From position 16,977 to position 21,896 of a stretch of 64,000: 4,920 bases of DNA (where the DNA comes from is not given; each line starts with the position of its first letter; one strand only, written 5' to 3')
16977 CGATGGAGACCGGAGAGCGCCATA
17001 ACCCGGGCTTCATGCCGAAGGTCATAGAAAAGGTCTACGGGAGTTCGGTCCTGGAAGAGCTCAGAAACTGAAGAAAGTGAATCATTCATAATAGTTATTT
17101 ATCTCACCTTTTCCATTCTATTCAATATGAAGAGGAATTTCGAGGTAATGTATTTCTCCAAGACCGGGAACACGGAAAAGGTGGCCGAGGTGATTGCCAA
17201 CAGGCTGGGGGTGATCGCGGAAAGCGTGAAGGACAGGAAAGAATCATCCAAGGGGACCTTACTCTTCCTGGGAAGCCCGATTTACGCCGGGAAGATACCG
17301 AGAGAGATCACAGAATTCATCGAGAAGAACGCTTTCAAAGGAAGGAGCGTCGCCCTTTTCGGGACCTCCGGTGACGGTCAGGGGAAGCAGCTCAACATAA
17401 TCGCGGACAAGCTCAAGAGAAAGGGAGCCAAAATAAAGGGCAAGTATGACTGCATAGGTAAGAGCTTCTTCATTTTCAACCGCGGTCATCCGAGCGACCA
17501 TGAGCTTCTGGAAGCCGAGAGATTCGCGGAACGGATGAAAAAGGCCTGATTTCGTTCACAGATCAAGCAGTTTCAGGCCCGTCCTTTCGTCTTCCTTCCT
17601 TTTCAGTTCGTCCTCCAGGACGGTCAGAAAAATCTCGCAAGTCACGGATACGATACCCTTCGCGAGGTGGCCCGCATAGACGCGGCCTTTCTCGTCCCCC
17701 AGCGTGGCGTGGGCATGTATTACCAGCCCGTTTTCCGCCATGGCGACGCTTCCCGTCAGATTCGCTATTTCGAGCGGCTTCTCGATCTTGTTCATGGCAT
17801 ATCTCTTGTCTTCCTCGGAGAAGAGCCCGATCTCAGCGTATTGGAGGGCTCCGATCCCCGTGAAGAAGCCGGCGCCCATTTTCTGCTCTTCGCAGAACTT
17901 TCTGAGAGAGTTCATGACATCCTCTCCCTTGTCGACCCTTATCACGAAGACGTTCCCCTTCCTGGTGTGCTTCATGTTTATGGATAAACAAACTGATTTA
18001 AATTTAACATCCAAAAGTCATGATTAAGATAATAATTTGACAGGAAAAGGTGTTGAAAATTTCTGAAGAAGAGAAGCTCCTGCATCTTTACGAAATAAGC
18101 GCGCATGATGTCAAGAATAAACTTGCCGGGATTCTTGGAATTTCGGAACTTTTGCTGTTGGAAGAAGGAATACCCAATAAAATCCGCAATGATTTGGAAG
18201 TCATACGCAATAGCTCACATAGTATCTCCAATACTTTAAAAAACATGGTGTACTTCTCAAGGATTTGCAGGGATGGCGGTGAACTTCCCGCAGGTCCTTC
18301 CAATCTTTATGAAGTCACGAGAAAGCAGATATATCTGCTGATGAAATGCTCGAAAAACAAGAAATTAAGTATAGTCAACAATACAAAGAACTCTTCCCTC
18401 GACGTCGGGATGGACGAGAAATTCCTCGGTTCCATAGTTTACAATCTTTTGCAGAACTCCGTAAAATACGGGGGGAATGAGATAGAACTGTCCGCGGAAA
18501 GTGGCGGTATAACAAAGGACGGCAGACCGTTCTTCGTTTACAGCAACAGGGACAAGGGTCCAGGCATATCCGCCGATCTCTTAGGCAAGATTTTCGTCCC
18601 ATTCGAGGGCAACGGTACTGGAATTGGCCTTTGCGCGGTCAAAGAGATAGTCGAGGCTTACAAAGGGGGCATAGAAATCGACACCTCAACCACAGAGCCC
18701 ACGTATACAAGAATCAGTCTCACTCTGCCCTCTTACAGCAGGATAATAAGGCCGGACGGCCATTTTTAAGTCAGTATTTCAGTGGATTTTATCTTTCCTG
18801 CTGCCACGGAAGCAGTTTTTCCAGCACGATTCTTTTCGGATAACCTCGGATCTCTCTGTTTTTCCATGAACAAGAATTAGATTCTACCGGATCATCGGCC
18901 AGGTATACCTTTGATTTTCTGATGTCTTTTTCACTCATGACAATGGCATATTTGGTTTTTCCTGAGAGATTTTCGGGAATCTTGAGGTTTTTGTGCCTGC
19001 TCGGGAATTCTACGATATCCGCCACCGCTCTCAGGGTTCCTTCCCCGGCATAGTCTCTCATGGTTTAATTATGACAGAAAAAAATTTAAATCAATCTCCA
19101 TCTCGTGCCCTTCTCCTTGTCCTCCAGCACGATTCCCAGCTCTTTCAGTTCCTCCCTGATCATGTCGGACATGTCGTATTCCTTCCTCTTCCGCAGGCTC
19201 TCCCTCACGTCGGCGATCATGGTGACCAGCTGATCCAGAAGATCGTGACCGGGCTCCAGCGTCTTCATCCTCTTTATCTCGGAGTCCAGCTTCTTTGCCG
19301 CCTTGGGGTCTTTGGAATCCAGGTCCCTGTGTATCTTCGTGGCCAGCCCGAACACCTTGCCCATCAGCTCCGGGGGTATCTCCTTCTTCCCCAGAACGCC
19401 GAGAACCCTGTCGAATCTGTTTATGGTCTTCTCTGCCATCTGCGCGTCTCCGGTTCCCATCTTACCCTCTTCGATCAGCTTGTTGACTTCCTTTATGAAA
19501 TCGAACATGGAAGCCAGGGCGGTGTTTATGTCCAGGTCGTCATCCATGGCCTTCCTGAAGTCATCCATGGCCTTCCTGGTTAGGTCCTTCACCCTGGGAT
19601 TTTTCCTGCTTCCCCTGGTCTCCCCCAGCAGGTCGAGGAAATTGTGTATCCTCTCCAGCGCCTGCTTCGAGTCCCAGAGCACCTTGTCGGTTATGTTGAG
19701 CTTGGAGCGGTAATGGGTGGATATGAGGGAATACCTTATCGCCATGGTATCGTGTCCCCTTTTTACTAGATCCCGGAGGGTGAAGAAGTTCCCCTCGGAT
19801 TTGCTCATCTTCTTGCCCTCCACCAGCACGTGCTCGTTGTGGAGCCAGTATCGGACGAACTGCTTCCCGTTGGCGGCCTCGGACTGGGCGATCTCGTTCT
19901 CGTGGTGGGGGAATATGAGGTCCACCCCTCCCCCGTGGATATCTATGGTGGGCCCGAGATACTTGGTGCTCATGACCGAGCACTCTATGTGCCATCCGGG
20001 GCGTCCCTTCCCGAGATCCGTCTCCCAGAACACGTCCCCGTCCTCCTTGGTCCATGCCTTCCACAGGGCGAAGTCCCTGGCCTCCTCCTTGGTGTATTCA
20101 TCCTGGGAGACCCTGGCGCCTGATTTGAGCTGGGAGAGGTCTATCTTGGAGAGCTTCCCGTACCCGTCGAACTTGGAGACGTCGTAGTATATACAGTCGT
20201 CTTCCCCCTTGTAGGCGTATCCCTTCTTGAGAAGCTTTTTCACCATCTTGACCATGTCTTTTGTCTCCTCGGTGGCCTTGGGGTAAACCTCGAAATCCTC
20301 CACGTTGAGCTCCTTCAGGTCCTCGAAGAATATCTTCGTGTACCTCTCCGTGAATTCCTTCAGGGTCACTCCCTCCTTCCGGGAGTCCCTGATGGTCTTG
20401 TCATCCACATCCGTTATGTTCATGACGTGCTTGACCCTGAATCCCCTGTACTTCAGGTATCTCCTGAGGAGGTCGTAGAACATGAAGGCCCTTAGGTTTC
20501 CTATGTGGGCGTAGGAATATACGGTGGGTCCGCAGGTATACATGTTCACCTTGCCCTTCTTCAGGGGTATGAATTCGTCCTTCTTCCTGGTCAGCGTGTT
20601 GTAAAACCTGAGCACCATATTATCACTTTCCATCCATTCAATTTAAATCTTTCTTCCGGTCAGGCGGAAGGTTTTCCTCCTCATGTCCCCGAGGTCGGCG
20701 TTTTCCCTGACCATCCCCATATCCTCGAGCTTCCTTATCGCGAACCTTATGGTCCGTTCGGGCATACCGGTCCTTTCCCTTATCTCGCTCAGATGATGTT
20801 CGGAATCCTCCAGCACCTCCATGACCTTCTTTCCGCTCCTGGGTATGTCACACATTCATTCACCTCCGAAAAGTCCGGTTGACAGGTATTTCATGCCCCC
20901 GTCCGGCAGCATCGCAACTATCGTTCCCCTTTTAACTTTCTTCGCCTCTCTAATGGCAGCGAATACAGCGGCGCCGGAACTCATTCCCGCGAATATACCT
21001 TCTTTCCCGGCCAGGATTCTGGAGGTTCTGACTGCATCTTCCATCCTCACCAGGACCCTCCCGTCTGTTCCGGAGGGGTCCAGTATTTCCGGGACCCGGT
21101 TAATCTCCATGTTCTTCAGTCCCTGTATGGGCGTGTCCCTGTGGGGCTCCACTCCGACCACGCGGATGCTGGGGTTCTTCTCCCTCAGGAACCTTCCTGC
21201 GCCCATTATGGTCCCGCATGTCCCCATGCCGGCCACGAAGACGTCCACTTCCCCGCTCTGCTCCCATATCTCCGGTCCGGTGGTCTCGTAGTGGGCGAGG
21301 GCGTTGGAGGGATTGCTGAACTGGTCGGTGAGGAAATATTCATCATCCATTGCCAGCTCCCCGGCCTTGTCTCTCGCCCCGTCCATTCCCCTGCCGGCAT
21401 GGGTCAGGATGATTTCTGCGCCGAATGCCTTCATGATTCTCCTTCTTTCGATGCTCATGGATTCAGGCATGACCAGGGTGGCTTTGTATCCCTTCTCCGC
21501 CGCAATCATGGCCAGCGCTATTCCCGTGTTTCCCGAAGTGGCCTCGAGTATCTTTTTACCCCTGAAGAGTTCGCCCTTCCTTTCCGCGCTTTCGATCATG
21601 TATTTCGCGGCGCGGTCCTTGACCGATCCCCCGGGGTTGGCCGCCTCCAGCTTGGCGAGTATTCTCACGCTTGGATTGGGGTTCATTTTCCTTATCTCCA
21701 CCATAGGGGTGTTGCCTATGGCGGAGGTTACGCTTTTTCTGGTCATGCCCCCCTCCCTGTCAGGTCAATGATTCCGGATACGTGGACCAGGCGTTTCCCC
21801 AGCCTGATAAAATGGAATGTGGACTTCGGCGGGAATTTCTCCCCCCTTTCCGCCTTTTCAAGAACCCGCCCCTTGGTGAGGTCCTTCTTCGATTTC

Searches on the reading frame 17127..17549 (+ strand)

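Call 43: search_protein_families(library=pfam, proteins=[window:17127-17549:+], max_evalue=0.001)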
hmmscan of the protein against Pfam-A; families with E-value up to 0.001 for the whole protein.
window:17127-17549:+ (140 aa): 4 families
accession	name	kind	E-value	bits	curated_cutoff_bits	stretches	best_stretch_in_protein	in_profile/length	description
PF12724.12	Flavodoxin_5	-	1.8e-11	45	27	1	7-99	2-103/145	Flavodoxin domain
PF12641.12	Flavodoxin_3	-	6.3e-10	39.5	27.5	1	7-112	2-112/160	Flavodoxin domain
PF12682.12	Flavodoxin_4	-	7.1e-07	29.3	24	1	37-99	68-127/155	Flavodoxin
PF00258.30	Flavodoxin_1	-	1.3e-06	29.1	25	1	7-105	1-122/143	Flavodoxin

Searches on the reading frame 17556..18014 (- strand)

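Call 42: search_protein_families(library=pfam, proteins=[window:17556-18014:-], max_evalue=0.001)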
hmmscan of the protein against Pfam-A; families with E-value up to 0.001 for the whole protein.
window:17556-18014:- (152 aa): 1 family
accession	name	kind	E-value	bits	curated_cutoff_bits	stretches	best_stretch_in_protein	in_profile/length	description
PF03479.20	PCC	-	2.6e-32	112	25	1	22-134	2-116/117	Plants and Prokaryotes Conserved (PCC) domain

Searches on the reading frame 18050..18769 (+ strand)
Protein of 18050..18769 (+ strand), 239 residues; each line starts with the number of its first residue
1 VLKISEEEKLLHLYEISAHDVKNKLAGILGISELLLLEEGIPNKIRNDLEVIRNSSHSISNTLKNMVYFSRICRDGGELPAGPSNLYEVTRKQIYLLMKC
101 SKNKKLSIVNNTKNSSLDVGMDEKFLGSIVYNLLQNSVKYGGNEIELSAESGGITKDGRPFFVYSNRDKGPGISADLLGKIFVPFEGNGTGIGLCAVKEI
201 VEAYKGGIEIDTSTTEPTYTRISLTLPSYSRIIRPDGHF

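Call 43: search_protein_families(library=pfam, proteins=[window:18050-18769:+], max_evalue=0.001)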
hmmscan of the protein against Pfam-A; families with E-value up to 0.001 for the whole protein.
window:18050-18769:+ (239 aa): 2 families
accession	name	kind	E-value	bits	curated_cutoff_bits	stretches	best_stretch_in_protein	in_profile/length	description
PF02518.31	HATPase_c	-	6.3e-15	56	26.4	1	122-228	2-109/111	Histidine kinase-, DNA gyrase B-, and HSP90-like ATPase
PF00512.31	HisKA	-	6.5e-06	26.6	26.9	1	18-72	10-63/66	His Kinase A (phospho-acceptor) domain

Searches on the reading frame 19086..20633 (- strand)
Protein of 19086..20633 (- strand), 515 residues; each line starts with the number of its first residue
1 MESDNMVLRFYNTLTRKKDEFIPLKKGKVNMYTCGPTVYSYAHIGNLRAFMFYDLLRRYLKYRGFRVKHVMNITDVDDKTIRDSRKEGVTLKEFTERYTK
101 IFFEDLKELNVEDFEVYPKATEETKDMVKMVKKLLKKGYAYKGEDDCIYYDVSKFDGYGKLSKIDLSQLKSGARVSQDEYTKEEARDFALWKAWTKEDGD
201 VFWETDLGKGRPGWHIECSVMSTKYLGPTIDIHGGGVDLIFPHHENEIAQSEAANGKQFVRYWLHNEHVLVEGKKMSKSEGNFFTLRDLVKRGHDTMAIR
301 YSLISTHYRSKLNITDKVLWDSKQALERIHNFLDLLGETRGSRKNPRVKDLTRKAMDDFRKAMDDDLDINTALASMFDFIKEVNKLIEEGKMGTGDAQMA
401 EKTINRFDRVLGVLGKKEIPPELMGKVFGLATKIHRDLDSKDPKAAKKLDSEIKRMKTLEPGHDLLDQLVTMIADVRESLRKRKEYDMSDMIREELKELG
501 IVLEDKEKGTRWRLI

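Call 66: search_protein_families(library=pfam, proteins=[window:19086-20633:-], max_evalue=0.001)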
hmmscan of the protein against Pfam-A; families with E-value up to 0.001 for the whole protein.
window:19086-20633:- (515 aa): 6 families
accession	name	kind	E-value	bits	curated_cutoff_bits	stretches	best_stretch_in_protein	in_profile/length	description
PF01406.26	tRNA-synt_1e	-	6.5e-114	380.8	27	1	22-322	3-299/301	tRNA synthetases class I (C) catalytic domain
PF09334.17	tRNA-synt_1g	-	6.4e-16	58.5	20.1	2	40-150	12-123/391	tRNA synthetases class I (M)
PF09190.17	DALR_2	-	5.5e-10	40.1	22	1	359-415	2-54/57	DALR domain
PF01921.24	tRNA-synt_1f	-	1.1e-07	31.6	27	0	22-78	19-72/360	tRNA synthetases class I (K)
PF00133.28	tRNA-synt_1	-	1.3e-05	24.6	22.7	1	232-314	331-413/414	tRNA synthetases class I (I, L, M and V)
PF23493.1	CysS_C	-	2.5e-05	24.7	23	1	477-513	15-51/51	Cysteinyl-tRNA ligase anticodon binding domain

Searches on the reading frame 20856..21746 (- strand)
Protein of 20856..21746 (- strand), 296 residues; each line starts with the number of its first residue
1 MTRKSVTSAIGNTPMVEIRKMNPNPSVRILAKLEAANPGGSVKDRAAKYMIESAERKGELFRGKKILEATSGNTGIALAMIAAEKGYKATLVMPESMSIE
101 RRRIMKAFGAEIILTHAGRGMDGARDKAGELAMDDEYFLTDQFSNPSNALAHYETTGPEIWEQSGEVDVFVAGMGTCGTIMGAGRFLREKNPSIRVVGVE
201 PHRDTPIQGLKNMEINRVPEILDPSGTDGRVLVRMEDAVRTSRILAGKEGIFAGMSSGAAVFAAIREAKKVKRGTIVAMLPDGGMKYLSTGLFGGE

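Call 44: search_protein_families(library=pfam, proteins=[window:20856-21746:-], max_evalue=0.001)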
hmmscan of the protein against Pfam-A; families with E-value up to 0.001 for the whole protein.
window:20856-21746:- (296 aa): 1 family
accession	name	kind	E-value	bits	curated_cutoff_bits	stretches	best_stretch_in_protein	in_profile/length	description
PF00291.31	PALP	-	8.5e-76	255.5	35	1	6-282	1-295/295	Pyridoxal-phosphate dependent enzyme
